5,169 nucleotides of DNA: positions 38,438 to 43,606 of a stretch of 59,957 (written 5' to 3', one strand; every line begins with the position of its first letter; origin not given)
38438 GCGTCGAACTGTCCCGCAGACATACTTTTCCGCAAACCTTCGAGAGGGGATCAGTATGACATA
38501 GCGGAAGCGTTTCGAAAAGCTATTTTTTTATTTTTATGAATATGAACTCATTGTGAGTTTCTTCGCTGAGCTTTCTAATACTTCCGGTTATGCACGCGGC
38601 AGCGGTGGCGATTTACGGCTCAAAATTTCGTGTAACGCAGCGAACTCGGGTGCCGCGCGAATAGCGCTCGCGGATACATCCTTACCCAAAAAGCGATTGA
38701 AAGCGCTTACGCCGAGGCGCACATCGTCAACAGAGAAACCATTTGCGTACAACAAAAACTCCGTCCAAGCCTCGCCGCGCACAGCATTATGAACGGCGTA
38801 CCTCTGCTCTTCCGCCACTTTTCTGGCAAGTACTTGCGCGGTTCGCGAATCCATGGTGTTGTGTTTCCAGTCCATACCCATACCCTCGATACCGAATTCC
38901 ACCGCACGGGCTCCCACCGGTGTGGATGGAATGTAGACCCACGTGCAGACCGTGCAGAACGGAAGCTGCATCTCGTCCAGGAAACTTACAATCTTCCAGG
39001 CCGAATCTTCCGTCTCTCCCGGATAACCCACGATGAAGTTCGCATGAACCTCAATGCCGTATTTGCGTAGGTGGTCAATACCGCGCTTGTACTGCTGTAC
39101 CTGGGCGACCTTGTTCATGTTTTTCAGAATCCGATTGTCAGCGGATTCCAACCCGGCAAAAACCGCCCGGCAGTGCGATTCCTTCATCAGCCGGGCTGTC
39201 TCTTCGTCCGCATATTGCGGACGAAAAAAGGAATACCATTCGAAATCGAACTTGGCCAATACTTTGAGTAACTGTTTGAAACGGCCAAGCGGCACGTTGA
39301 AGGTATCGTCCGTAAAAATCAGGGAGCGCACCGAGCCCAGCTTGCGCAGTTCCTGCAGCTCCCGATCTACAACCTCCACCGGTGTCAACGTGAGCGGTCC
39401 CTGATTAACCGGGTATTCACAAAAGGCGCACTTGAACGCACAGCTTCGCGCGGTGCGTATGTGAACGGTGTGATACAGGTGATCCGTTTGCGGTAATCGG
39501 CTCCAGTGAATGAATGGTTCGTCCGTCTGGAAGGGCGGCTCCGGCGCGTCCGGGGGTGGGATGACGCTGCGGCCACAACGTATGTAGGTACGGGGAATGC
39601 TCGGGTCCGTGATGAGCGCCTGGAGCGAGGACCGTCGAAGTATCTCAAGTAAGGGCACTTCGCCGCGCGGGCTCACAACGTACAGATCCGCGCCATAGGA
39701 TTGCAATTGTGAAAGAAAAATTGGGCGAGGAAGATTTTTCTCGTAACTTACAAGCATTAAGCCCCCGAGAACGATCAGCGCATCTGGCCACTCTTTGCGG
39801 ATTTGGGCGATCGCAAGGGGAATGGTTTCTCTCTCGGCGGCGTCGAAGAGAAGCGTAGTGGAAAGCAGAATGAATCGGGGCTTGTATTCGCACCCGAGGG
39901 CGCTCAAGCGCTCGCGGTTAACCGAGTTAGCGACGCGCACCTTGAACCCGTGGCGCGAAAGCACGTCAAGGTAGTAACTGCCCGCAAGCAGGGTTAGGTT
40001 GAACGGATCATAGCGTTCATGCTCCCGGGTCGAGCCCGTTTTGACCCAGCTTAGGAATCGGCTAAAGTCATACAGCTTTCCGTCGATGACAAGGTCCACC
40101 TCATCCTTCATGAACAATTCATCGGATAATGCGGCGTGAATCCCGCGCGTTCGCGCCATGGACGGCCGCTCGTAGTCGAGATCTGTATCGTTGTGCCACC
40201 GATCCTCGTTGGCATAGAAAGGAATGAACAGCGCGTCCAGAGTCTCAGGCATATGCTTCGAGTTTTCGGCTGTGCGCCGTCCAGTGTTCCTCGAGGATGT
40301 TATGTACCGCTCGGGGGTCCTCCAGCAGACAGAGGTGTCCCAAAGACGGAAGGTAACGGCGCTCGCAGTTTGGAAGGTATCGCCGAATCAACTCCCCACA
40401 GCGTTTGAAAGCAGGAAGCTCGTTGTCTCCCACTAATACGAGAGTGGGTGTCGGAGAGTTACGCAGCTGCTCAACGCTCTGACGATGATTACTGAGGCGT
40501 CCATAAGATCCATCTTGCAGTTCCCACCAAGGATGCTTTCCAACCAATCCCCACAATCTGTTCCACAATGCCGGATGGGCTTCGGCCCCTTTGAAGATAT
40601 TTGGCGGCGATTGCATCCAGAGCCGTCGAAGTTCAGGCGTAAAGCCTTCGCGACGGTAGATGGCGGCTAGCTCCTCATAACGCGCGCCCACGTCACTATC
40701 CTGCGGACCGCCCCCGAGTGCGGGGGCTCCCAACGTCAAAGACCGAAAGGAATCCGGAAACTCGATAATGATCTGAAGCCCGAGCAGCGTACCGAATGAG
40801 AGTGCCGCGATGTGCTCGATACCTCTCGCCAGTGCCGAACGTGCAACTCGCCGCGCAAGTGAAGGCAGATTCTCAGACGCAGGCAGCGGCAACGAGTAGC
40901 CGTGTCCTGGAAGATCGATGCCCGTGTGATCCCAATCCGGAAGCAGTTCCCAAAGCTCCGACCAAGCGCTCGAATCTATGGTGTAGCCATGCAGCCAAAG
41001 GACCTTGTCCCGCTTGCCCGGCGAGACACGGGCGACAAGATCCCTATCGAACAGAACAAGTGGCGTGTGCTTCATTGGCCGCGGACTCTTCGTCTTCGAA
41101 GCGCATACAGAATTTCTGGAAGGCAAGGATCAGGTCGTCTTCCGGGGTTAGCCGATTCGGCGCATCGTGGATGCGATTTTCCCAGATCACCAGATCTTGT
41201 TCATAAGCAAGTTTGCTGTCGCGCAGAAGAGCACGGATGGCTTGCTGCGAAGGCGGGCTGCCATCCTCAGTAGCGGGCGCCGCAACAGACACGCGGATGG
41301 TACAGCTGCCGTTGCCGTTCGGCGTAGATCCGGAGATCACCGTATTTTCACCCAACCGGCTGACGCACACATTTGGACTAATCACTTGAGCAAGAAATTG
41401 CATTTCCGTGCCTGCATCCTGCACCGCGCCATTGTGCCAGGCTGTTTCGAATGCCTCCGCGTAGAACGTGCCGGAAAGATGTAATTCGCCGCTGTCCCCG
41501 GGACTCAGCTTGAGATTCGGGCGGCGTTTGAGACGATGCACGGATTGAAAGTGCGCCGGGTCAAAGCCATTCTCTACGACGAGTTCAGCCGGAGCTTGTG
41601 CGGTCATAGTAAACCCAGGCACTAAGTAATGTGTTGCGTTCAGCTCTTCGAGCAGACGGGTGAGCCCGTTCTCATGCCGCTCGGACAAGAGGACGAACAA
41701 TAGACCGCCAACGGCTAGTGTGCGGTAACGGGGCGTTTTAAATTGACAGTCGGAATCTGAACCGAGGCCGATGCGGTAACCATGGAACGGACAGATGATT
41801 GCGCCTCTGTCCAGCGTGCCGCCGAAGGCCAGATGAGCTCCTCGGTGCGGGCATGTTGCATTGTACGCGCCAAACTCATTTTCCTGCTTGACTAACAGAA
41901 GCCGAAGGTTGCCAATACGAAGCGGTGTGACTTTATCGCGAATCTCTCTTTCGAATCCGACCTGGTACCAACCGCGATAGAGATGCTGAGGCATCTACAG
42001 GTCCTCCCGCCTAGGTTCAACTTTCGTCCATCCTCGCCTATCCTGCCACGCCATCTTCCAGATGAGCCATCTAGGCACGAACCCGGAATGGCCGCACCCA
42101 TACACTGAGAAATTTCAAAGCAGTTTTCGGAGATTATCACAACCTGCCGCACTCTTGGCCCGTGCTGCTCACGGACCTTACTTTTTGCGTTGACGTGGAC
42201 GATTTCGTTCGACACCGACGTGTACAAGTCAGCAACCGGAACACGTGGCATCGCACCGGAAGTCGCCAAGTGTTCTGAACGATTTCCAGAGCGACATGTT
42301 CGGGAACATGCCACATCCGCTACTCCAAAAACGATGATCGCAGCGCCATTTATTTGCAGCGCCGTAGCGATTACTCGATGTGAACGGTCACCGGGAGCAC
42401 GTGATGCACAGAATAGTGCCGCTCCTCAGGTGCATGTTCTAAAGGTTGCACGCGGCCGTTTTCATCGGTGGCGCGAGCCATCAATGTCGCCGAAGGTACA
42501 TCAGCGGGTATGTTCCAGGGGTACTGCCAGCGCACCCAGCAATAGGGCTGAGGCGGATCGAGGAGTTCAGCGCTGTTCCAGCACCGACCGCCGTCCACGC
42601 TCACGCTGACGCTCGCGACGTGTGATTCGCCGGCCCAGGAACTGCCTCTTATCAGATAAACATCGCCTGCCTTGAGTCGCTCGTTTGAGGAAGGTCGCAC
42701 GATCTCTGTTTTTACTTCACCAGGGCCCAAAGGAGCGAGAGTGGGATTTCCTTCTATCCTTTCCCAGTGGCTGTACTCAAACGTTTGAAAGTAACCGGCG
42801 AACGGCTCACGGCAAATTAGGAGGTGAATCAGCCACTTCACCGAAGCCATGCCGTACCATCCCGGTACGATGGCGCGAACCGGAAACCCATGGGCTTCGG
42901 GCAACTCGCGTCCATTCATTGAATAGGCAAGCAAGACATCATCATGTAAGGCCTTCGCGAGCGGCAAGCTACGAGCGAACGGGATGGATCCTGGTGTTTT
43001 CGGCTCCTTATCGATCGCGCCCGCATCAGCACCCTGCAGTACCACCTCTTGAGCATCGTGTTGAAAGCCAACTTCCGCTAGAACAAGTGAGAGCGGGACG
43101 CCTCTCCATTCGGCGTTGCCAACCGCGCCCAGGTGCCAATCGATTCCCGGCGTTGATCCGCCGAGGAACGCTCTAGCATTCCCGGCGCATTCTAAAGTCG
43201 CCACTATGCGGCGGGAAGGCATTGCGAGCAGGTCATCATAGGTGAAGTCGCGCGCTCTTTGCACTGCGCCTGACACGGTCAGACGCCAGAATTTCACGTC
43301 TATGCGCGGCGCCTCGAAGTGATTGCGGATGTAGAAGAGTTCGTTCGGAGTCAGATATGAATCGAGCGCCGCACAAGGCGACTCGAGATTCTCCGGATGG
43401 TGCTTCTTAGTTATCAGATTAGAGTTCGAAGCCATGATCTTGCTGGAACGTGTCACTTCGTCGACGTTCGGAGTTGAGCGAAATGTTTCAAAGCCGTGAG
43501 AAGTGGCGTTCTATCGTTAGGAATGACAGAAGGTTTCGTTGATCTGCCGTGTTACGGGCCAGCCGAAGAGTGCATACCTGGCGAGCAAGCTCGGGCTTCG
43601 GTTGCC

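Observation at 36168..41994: Tailoring block: two B12-radical SAM enzymes, an LCMT-type methyltransferase, an alpha/beta hydrolase and a Rieske oxygenase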

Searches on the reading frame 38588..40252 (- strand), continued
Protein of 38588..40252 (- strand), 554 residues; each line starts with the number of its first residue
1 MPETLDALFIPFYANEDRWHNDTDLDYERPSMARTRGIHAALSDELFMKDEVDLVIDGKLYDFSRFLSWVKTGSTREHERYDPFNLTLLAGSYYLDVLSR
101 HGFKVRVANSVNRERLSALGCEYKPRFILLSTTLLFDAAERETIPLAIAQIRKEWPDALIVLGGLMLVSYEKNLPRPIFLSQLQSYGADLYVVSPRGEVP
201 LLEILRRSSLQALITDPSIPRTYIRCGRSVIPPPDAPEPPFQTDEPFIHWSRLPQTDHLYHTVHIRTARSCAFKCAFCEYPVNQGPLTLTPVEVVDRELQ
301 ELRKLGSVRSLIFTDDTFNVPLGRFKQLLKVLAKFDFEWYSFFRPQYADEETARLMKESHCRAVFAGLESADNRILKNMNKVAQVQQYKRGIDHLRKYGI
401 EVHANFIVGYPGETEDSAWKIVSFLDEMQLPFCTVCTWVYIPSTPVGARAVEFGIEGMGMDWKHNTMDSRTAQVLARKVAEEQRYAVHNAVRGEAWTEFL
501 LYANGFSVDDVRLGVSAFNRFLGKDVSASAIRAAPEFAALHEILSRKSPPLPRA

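Call 44: predict_structure(alignment_id=A1)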
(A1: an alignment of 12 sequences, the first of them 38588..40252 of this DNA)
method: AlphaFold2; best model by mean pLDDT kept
length: 554 residues; sequences in the alignment: 12
mean_pLDDT: 77.6   pTM: 0.81
mean pLDDT of the five models: 77.6, 76.8, 76.1, 74.8, 73.8
residues with pLDDT >= 90: 145; 70-90: 277; 50-70: 78; < 50: 54
segments of 3 or more residues with pLDDT < 50: 25-51, 137-139, 267-284
pLDDT, mean of each block of 10 residues (from residue 1): 91 69 46 35 40 71 87 87 67 81 87 87 94 52 80 95 81 84 92 86 92 93 92 87 78 62 50 41 59 89 82 67 89 91 85 95 81 77 82 94 80 86 87 72 67 75 82 77 58 62 82 84 82 93 87 63
secondary structure, 60 per line:
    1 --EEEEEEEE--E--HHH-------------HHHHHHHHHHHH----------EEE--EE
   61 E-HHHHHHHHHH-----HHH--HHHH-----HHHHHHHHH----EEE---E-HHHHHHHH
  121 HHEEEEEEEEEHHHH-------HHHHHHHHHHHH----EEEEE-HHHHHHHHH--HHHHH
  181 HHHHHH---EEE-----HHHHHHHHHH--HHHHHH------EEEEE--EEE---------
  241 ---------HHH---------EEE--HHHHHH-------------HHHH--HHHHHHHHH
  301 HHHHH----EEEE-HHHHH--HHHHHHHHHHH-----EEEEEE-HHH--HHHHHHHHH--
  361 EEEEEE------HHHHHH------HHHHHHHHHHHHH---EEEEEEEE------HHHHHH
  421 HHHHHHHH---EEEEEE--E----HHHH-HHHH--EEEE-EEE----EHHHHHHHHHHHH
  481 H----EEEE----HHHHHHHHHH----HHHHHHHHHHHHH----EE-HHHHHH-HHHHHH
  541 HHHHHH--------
elements in order: E3-10 H32-43 E54-56 E59-61 H63-72 H83-86 H92-100 E105-107 H113-122 E123-131 H132-135 H143-154 E159-163 H165-173 H176-186 E190-192 H198-207 H210-215 E222-226 E229-231 E262-264 H267-272 H286-289 H292-305 E310-313 H315-319 H322-332 E338-343 H350-358 E361-366 H373-378 H385-397 E401-408 H415-428 E432-437 H445-448 H450-453 E456-459 E461-463 H469-481 E486-489 H494-503 H508-520 H528-533 H535-546

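Call 46: fold_search(model_id=the predicted structure, library=pdb)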
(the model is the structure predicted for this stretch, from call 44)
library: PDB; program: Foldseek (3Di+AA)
matches with E <= 10: 1284; with E <= 0.001: 79
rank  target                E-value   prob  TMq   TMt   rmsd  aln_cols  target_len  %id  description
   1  6wte_B                1.8e-16  1.00  0.53  0.55   7.4       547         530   17  Structure of radical S-adenosylmethionine methyltransferase, TsrM, from Kitasatospora setae with cobalamin and [4Fe-4S (released 2020-12-23)
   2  6wte_A                3.7e-16  1.00  0.53  0.52   6.6       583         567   16  Structure of radical S-adenosylmethionine methyltransferase, TsrM, from Kitasatospora setae with cobalamin and [4Fe-4S (released 2020-12-23)
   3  6wtf_A                8.5e-16  1.00  0.51  0.52  10.8       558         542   17  Structure of radical S-adenosylmethionine methyltransferase, TsrM, from Kitasatospora setae with tryptophan substrate  (released 2020-12-23)
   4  6wtf_B                1.1e-15  1.00  0.50  0.52  11.0       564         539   16  Structure of radical S-adenosylmethionine methyltransferase, TsrM, from Kitasatospora setae with tryptophan substrate  (released 2020-12-23)
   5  6fd2_A                4.4e-13  1.00  0.48  0.57  11.1       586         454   16  Radical SAM 1,2-diol dehydratase AprD4 in complex with its substrate paromamine (released 2018-01-17)
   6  6fd2_B                3.7e-12  1.00  0.49  0.58  10.5       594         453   15  Radical SAM 1,2-diol dehydratase AprD4 in complex with its substrate paromamine (released 2018-01-17)
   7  9ccb                  4.1e-12  1.00  0.47  0.60   8.5       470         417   17  X-ray crystal structure of methyl-coenzyme M reductase glutamine methylase (MgmA) from Methanothermobacter marburgensis  (released 2025-01-01)
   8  9n1d                  4.1e-10  1.00  0.49  0.45  10.3       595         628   12  Crystal structure of CysS from Corallococcus sp. CA054B with 5'-deoxyadenosine and methionine bound (released 2026-01-28)
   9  7kdy_A                5.1e-10  1.00  0.45  0.39  14.2       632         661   12  Crystal structure of Streptomyces tokunonesis TokK with hydroxycobalamin, 5'-deoxyadenosine, methionine, and (2R)-pant (released 2022-01-12)
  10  9n1b                  1.2e-09  1.00  0.50  0.45   9.4       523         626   13  Crystal structure of CysS from Corallococcus sp. CA054B with 5'-deoxyadenosine, methionine, and pantetheinylated 3-metho (released 2026-01-28)
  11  9n1c                  1.2e-09  1.00  0.46  0.42   9.5       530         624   13  Crystal structure of CysS from Corallococcus sp. CA054B with 5'-deoxyadenosine, methionine, and pantetheinylated 3-ethox (released 2026-01-28)
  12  7mjz                  4.1e-09  1.00  0.44  0.54   9.6       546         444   14  The structure of MiaB with pentasulfide bridge (released 2021-09-15)
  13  7mjw_A                2.6e-08  1.00  0.43  0.53   8.6       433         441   14  Methylated MiaB in the complex with 5'-deoxyadenosine, methionine and RNA (released 2021-09-15)
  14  7mjy_A                2.9e-08  1.00  0.46  0.56   8.7       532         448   13  MiaB in the complex with s-adenosyl-L-homocysteine and RNA (released 2021-09-15)
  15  9a6d_A                3.3e-08  1.00  0.43  0.52   7.9       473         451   13  Integrative model of MTAB-YVFG by crosslinking MS and deep learning (released 2024-09-18)
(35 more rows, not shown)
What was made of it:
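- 38588..40252 (-): PhpK-like radical SAM enzyme (554 aa), class-B architecture by homology and fold. The AF2 model matches TsrM, AprD4, MgmA, CysS, TokK and OxsB (calls 44, 46).
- On Class B (cobalamin-dependent) radical SAM enzymes: Foldseek top hits are TsrM, MgmA, CysS, TokK and OxsB (call 46). AprD4, a diol dehydratase, ranks among the top fold matches of rSAM554 (call 46).
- Checked: Third, a fold match to TsrM, MgmA, CysS, TokK and OxsB (call 46).
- AprD4 ranks 5th in the fold search (call 46). The top fold match is the methyltransferase TsrM, followed by MgmA, CysS and TokK, all methylases (call 46).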

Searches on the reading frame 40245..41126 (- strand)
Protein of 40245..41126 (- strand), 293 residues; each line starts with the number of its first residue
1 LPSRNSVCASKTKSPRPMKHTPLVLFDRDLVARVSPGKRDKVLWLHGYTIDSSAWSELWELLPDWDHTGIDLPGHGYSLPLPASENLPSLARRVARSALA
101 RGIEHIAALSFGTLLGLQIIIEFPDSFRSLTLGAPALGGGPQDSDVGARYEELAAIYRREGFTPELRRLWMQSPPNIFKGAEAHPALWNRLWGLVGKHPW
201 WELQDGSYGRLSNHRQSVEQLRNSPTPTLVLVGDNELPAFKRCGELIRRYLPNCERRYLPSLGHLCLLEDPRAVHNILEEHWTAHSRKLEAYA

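Call 4: search_protein_families(library=pfam, proteins=[window:40245-41126:-], max_evalue=0.01)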
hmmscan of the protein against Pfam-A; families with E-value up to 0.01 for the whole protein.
window:40245-41126:- (293 aa): 2 families
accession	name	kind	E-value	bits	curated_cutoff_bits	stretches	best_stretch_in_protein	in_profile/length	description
PF12697.13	Abhydrolase_6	-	6.6e-11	43.7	26.3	1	42-274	1-214/217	Alpha/beta hydrolase family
PF00561.26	Abhydrolase_1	-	1.1e-09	38.7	25.8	1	42-270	3-244/245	alpha/beta hydrolase fold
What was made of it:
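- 40245..41075 (-): Alpha/beta-fold hydrolase (276 aa from ATG 41075; the ORF extends to TTG 41126). Abhydrolase_6 and Abhydrolase_1 (call 4).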

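Call 5: search_protein_families(library=ncbifam, proteins=[window:40245-41126:-], max_evalue=0.01)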
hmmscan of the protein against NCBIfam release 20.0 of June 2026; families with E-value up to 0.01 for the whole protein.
window:40245-41126:- (293 aa): 9 families
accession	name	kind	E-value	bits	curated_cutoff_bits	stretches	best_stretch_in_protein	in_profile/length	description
NF011457.0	PRK14875.1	equivalog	1e-13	51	307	1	32-283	125-370/372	acetoin dehydrogenase dihydrolipoyllysine-residue acetyltransferase subunit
NF051488.1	bifunc_PcaDC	exception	4.6e-13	49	390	1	53-286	26-254/375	bifunctional 3-oxoadipate enol-lactonase/4-carboxymuconolactone decarboxylase PcaDC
TIGR03695.1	menH_SHCHC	equivalog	2.5e-11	43.5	208.55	1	40-280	3-249/252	2-succinyl-6-hydroxy-2,4-cyclohexadiene-1-carboxylate synthase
TIGR01738.1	bioH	equivalog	1.4e-07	31.4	206.95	1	40-134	5-97/245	pimeloyl-ACP methyl ester esterase BioH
TIGR02427.1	protocat_pcaD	equivalog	6.1e-07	29.1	255.85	0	54-134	28-111/251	3-oxoadipate enol-lactonase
NF051487.1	bifunc_PcaCD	exception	1e-05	24.8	430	0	38-133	171-269/413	bifunctional 4-carboxymuconolactone decarboxylase/3-oxoadipate enol-lactonase PcaCD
NF008340.0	PRK11126.1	equivalog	1.4e-05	24.4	261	1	40-97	15-71/255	2-succinyl-6-hydroxy-2,4-cyclohexadiene-1-carboxylate synthase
NF050089.1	i_nPHAscl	equivalog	9.7e-05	21.6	300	1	33-133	12-115/288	intracellular short-chain-length polyhydroxyalkanoate depolymerase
TIGR03056.1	bchO_mg_che_rel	equivalog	0.00027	20.1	172.55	0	40-104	29-95/278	alpha/beta fold hydrolase BchO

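Call 56: search_solved_structures(query=A3, max_evalue=0.001)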
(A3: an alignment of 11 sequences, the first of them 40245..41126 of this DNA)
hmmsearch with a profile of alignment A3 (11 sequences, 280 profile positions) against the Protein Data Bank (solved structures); distinct sequences matched with E-value up to 0.001: 88 (the best 60 are shown).
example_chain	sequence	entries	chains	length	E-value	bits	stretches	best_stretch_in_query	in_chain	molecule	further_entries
4uhc_A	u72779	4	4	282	4e-17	65.1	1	18-272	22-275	ESTERASE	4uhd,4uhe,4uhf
4uhh_A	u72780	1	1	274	9.9e-17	63.8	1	18-269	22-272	ESTERASE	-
7ots_A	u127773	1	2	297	1.5e-16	63.2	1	16-270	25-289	Monoacylglycerol lipase ABHD6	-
6i8w_A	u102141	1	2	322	2.6e-15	59.2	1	22-115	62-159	Alpha/beta fold hydrolase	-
21dl_A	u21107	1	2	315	6.5e-14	54.6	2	22-105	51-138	RPA1511_5221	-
7dq9_A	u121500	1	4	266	2.2e-12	49.6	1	24-262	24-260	Predicted hydrolases or acyltransferases (Alpha/beta hydrolase superfamily)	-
5frd_A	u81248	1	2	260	3.8e-12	48.8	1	11-267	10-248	CARBOXYLESTERASE (EST-2)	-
8ynv_A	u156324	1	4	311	1.1e-11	47.3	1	18-116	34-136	poly(3-hydroxybutyrate) depolymerase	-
27ct_A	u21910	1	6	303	1.6e-11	46.7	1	23-105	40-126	RPA1511_2297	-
4ns4_A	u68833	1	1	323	2.5e-11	46.1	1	16-260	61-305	Alpha/beta hydrolase fold protein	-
8ynw_A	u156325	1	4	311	6.9e-11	44.7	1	18-116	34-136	Poly(3-hydroxybutyrate) depolymerase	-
2xmz_A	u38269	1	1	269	2.4e-10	42.8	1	24-267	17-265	HYDROLASE, ALPHA/BETA HYDROLASE FOLD FAMILY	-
3om8_A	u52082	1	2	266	3.3e-10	42.4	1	48-256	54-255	Probable hydrolase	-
5egn_A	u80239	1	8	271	4.6e-10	41.9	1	201-263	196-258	Esterase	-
6eb3_A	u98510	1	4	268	6.4e-10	41.5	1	18-250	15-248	Est1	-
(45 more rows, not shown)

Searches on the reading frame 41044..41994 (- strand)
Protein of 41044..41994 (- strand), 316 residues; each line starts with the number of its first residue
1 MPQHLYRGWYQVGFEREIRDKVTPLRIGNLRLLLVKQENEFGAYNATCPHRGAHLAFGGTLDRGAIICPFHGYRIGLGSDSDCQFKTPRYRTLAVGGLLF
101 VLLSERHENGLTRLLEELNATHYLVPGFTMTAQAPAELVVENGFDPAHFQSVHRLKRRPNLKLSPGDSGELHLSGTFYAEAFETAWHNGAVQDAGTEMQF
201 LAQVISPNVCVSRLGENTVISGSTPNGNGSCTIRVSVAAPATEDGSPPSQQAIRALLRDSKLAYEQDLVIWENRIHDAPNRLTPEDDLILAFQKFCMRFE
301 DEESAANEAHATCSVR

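Call 4: search_protein_families(library=pfam, proteins=[window:41044-41994:-], max_evalue=0.01)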
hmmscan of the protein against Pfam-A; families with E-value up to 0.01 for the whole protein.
window:41044-41994:- (316 aa): 3 families
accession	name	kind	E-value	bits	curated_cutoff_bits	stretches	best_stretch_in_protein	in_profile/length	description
PF00355.32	Rieske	-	3.5e-13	49.7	20.3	1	9-83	2-75/88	Rieske [2Fe-2S] domain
PF19298.5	KshA_C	-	5e-07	30.5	23.3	1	134-287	39-194/207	3-Ketosteroid 9alpha-hydroxylase C-terminal domain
PF00848.25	Ring_hydroxyl_A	-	0.0058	17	24.9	1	198-273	97-172/208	Ring hydroxylating alpha subunit (catalytic domain)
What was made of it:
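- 41044..41994 (-): Rieske non-haem iron oxygenase (316 aa), first gene of the Rieske-ABH-rSAM554 module. PF00355 plus KshA_C (call 4).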

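Call 5: search_protein_families(library=ncbifam, proteins=[window:41044-41994:-], max_evalue=0.01)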
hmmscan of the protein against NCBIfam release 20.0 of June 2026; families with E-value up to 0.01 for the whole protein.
window:41044-41994:- (316 aa): 4 families
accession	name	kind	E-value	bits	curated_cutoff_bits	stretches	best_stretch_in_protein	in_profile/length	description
NF058607.1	GlBtMonoOxGbcA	equivalog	0.00012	20.6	670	1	5-126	52-185/420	glycine betaine monooxygenase oxygenase subunit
TIGR03229.1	benzo_1_2_benA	equivalog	0.00043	19.3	780.95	1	26-74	58-107/433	benzoate 1,2-dioxygenase large subunit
NF041683.1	ant_diox_AndAb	equivalog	0.00079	19.6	150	1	9-72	2-65/100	anthranilate 1,2-dioxygenase ferredoxin subunit AndAb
NF042948.2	3PPDioc_HcaC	equivalog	0.0016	18.7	150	1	31-95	26-91/105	3-phenylpropionate/cinnamic acid dioxygenase ferredoxin subunit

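Call 54: search_solved_structures(query=window:41044-41994:-, max_evalue=0.01)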
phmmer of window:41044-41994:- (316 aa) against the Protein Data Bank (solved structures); distinct sequences matched with E-value up to 0.01: 10.
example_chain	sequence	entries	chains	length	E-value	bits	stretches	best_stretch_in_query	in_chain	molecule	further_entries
4qdc_A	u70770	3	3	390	1.4e-05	27.8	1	2-84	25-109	3-ketosteroid 9alpha-hydroxylase oxygenase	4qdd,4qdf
4qdf_B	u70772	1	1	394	3.2e-05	26.6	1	2-77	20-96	3-ketosteroid 9alpha-hydroxylase oxygenase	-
6wnc_A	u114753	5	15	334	0.00021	23.9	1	6-76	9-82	SxtDIOX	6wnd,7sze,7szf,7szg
6wn3_A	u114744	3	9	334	0.00026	23.6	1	8-76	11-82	SxtT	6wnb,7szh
1vck_A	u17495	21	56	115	0.0022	20.6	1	26-76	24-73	ferredoxin component of carbazole | Ferredoxin CarAc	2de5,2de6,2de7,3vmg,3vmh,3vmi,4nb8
3gb4_A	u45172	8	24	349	0.0034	19.9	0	6-78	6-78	DdmC | Dicamba O-demethylase, oxygenase component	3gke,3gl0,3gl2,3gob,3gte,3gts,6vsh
6icp_A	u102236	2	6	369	0.0077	18.8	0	25-76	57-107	Methylxanthine N1-demethylase NdmA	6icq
6y9c_A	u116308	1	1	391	0.0079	18.7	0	19-77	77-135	Carnitine monooxygenase oxygenase subunit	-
6y8j_A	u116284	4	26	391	0.008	18.7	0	19-77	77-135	Carnitine monooxygenase oxygenase subunit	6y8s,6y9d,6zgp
6ick_A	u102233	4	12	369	0.008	18.7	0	25-76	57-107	Methylxanthine N1-demethylase NdmA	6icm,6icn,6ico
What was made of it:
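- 41044..41994 (-): Nearest solved structures are KshA and SxtT/SxtDIOX, both weak (call 54).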

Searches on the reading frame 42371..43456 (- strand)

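Call 4: search_protein_families(library=pfam, proteins=[window:42371-43456:-], max_evalue=0.01)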
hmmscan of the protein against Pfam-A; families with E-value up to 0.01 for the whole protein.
window:42371-43456:- (361 aa): 2 families
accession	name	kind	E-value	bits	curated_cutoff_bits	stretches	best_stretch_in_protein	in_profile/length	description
PF00174.25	Oxidored_molyb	-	1.1e-54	185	24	1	46-222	1-168/169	Oxidoreductase molybdopterin binding domain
PF03404.22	Mo-co_dimer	-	5.8e-12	46.3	22.7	1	248-340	9-117/138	Mo-co oxidoreductase dimerisation domain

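Call 5: search_protein_families(library=ncbifam, proteins=[window:42371-43456:-], max_evalue=0.01)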
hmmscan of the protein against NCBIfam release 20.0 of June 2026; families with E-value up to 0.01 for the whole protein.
window:42371-43456:- (361 aa): 4 families
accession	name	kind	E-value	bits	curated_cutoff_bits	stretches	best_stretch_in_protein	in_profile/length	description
TIGR04555.1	sulfite_DH_soxC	equivalog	2.4e-67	227.7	420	1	10-342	62-378/408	sulfite dehydrogenase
NF052245.1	SorA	equivalog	3.1e-62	210.6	600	1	12-358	46-394/396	SorA family sulfite dehydrogenase catalytic subunit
NF052247.1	SorT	equivalog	7.7e-52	176.4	570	1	21-350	49-375/387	SorT family sulfite dehydrogenase catalytic subunit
NF003767.0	PRK05363.1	equivalog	6.4e-14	52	207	1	117-218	145-249/320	protein-methionine-sulfoxide reductase catalytic subunit MsrP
